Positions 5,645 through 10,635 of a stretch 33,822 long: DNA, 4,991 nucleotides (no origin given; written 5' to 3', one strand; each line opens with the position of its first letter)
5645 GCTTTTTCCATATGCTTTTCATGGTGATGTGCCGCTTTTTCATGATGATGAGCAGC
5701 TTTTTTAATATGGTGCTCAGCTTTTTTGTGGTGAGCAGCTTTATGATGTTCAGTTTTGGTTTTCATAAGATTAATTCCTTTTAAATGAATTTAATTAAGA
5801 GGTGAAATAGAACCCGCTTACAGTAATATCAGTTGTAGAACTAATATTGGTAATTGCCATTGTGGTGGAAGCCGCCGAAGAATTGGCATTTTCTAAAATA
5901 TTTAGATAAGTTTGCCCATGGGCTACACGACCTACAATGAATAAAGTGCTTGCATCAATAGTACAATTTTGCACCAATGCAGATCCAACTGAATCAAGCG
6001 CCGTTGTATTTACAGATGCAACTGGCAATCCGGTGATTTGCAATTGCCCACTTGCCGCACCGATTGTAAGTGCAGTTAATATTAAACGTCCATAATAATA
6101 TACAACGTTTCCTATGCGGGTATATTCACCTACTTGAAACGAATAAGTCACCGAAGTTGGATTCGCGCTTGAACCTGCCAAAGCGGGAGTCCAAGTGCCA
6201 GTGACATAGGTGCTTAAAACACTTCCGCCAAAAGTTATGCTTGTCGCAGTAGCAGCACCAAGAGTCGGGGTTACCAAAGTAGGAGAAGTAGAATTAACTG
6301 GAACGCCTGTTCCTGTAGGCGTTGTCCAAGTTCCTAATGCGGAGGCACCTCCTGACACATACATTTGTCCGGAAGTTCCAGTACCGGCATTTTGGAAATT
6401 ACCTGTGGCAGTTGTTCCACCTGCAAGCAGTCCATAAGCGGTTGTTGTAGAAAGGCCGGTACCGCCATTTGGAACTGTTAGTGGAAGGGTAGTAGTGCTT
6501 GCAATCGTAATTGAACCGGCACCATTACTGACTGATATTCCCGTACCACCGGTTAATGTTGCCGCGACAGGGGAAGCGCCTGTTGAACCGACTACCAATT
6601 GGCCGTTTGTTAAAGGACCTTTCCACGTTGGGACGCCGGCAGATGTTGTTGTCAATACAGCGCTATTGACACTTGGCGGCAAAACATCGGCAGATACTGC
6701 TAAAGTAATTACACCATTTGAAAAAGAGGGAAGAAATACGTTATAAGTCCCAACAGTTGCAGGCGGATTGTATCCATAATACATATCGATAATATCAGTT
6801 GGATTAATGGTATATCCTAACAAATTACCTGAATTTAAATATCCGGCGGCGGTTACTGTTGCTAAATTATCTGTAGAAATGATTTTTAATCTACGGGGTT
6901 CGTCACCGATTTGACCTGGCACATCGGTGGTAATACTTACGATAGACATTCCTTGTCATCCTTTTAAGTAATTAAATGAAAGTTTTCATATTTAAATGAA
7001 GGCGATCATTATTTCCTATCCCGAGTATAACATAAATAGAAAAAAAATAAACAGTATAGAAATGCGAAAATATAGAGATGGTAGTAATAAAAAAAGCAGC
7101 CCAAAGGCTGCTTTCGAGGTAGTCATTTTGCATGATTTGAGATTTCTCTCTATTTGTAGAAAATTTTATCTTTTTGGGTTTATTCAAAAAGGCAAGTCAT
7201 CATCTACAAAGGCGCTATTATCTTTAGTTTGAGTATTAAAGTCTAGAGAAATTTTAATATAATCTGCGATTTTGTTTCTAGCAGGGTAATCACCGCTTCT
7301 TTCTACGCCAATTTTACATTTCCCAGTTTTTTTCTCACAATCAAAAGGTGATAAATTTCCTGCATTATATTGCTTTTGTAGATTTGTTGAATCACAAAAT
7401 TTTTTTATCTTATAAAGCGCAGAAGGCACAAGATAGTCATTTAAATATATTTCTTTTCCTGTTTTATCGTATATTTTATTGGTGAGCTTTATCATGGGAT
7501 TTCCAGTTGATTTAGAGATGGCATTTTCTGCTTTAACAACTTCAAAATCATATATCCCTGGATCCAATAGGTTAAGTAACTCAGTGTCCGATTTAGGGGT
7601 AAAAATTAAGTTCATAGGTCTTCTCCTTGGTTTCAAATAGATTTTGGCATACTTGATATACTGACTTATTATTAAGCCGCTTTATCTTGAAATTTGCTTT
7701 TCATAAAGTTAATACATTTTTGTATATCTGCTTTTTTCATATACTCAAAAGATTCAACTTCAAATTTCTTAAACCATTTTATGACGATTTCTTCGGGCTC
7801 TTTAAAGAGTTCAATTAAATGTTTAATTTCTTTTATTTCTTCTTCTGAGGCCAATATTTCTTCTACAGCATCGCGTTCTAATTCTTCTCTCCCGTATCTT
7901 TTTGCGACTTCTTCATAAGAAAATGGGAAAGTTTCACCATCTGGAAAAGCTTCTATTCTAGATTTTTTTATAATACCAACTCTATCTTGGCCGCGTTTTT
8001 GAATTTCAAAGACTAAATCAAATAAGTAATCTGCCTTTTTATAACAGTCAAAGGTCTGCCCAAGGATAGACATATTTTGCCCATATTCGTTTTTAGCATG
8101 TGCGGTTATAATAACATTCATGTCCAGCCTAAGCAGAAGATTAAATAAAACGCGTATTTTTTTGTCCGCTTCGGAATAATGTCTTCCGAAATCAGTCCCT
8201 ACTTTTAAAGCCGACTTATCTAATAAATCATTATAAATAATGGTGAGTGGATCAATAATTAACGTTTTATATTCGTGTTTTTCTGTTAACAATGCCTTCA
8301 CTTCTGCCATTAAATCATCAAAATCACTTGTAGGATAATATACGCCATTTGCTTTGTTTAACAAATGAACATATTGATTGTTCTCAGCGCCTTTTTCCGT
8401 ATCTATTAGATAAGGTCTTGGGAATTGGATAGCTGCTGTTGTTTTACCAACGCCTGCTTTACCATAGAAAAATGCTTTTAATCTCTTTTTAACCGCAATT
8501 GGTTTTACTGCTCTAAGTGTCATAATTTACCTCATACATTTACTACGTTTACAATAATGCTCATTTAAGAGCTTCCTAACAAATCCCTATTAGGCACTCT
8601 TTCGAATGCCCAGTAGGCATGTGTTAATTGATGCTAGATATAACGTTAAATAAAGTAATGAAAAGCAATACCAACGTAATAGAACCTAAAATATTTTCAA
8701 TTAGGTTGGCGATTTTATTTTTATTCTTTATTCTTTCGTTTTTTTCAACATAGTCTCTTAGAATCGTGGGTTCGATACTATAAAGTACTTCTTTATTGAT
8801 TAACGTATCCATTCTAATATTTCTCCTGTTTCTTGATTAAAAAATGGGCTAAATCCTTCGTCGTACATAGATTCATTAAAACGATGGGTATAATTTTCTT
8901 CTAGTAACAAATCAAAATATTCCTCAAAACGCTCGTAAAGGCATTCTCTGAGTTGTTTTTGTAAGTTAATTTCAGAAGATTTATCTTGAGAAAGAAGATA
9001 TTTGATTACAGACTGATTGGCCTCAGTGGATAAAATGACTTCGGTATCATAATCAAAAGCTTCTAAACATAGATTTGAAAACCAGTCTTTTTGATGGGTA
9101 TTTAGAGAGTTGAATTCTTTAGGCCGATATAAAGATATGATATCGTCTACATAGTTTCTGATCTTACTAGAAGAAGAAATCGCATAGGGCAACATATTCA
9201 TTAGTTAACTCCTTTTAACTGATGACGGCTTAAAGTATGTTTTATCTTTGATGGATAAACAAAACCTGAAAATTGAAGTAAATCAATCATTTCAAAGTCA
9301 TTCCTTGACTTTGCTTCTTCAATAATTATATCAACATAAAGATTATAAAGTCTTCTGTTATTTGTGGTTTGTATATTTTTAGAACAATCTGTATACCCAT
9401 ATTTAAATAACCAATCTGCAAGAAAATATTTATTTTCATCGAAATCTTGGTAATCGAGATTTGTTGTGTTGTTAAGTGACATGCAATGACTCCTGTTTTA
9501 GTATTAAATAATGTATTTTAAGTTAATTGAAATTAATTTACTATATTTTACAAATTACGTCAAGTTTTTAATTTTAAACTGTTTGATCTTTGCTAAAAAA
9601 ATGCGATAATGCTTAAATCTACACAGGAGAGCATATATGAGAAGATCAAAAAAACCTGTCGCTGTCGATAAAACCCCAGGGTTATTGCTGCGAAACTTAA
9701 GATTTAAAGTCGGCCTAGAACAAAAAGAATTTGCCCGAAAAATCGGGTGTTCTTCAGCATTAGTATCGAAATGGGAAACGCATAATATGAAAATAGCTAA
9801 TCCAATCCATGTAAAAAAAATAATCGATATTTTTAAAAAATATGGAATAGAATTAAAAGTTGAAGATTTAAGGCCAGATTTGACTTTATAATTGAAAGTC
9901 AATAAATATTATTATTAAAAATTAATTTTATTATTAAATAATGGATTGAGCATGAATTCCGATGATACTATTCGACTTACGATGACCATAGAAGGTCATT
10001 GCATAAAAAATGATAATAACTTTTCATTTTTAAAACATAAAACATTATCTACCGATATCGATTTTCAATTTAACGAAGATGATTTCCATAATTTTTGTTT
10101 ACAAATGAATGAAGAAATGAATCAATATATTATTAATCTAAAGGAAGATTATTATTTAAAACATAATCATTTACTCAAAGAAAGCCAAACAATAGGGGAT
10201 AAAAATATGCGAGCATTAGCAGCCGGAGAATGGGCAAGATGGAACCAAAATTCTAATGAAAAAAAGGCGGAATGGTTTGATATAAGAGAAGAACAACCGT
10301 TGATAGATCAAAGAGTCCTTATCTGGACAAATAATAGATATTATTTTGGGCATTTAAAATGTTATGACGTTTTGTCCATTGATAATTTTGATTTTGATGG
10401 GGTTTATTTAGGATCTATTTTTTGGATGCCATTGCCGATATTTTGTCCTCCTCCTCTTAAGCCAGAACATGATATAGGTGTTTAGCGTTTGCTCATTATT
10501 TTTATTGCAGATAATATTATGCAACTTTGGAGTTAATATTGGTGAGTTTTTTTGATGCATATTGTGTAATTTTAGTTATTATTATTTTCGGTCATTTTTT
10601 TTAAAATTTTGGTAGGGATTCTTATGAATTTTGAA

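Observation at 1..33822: Complete integrase-less P22-like podovirus genome with plasmid maintenance genes: candidate podovirus-type phage-plasmid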

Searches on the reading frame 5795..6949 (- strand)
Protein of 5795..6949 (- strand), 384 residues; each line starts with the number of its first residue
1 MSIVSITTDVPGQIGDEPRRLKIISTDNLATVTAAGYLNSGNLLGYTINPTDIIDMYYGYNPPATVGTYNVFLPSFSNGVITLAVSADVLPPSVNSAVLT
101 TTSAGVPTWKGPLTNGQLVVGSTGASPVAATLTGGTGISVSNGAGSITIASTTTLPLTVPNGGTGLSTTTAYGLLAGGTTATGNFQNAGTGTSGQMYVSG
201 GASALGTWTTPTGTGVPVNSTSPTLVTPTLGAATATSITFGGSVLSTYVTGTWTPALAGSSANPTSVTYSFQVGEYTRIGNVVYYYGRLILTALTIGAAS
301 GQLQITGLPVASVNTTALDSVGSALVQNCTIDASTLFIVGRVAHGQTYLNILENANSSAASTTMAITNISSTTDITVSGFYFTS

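Call 7: search_protein_families(library=pfam, max_evalue=0.01, proteins=[window:5795-6949:-])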
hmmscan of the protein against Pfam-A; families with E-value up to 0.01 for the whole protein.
window:5795-6949:- (384 aa): 0 families

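Call 19: search_protein_families(library=phrogs, max_evalue=0.001, proteins=[window:5795-6949:-])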
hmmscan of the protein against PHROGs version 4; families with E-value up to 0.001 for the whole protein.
window:5795-6949:- (384 aa): 1 family
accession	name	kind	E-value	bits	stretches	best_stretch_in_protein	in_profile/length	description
phrog_31660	-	tail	1.6e-05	25.8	1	110-151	76-118/182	tail fiber protein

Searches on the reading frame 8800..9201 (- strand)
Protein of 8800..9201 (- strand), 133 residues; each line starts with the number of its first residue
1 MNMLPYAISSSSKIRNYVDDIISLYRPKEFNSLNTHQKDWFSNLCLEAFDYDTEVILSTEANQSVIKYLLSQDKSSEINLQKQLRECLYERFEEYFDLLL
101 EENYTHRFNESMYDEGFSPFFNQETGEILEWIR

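Call 97: search_protein_families(library=pfam, max_evalue=0.1, proteins=[window:8800-9201:-])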
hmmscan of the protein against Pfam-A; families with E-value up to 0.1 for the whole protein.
window:8800-9201:- (133 aa): 3 families
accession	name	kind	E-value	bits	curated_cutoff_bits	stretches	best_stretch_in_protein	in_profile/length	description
PF25234.1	Periphilin_C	-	0.0093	16.7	27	1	63-98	38-73/84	Periphilin C-terminal domain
PF17919.7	RT_RNaseH_2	-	0.039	14.4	29.8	1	31-75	7-51/100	RNase H-like domain found in reverse transcriptase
PF23135.2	TRI4_N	-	0.081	13.4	27.8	0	57-79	13-35/61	TRI4 N-terminal domain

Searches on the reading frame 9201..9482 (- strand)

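Call 97: search_protein_families(library=pfam, max_evalue=0.1, proteins=[window:9201-9482:-])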
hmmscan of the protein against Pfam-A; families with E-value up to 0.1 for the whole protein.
window:9201-9482:- (93 aa): 1 family
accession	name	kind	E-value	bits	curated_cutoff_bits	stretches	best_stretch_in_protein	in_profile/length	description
PF02128.21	Peptidase_M36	-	0.085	12.5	23.3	1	21-44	105-128/368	Fungalysin metallopeptidase (M36)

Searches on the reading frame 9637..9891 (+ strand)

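Call 97: search_protein_families(library=pfam, max_evalue=0.1, proteins=[window:9637-9891:+])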
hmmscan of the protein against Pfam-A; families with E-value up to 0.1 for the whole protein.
window:9637-9891:+ (84 aa): 6 families
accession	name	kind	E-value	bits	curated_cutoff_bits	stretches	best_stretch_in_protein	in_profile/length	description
PF13560.12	HTH_31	-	1.6e-05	25.5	27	1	15-48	3-36/64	Helix-turn-helix domain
PF01381.28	HTH_3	-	3.3e-05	24.3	23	1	18-67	1-49/55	Helix-turn-helix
PF15943.11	YdaS_toxin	-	0.0064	16.7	30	1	29-81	11-59/65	Bacterial toxin YdaS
PF12844.13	HTH_19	-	0.016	15.5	30.2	1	17-72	3-54/64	Helix-turn-helix domain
PF22495.2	HTH_92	-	0.021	14.6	27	1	19-57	1-38/45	RsaL-like HTH domain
PF13443.12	HTH_26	-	0.092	13.5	22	0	26-66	10-50/63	Cro/C1-type HTH DNA-binding domain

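Call 101: search_protein_families(library=ncbifam, max_evalue=0.001, proteins=[window:9637-9891:+])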
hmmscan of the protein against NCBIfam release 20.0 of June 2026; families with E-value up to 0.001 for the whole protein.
window:9637-9891:+ (84 aa): 3 families
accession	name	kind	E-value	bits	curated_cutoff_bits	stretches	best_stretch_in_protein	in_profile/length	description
TIGR03830.1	CxxCG_CxxCG_HTH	subfamily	4.9e-07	29.6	61.8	1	17-65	69-115/127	type II TA system antitoxin MqsA family protein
TIGR03070.1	couple_hipB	subfamily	2.2e-05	24.3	71.65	1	15-73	4-58/58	type II toxin-antitoxin system Y4mF family antitoxin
NF007481.0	PRK10072.1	equivalog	4.2e-05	24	110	1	18-54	38-74/96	HTH-type transcriptional regulator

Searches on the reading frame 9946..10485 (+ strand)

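Call 97: search_protein_families(library=pfam, max_evalue=0.1, proteins=[window:9946-10485:+])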
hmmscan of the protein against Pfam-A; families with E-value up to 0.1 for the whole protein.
window:9946-10485:+ (179 aa): 1 family
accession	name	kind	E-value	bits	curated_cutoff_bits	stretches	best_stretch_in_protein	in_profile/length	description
PF11680.14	DUF3276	-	0.0015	19.1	23.1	1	6-104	33-123/131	Protein of unknown function (DUF3276)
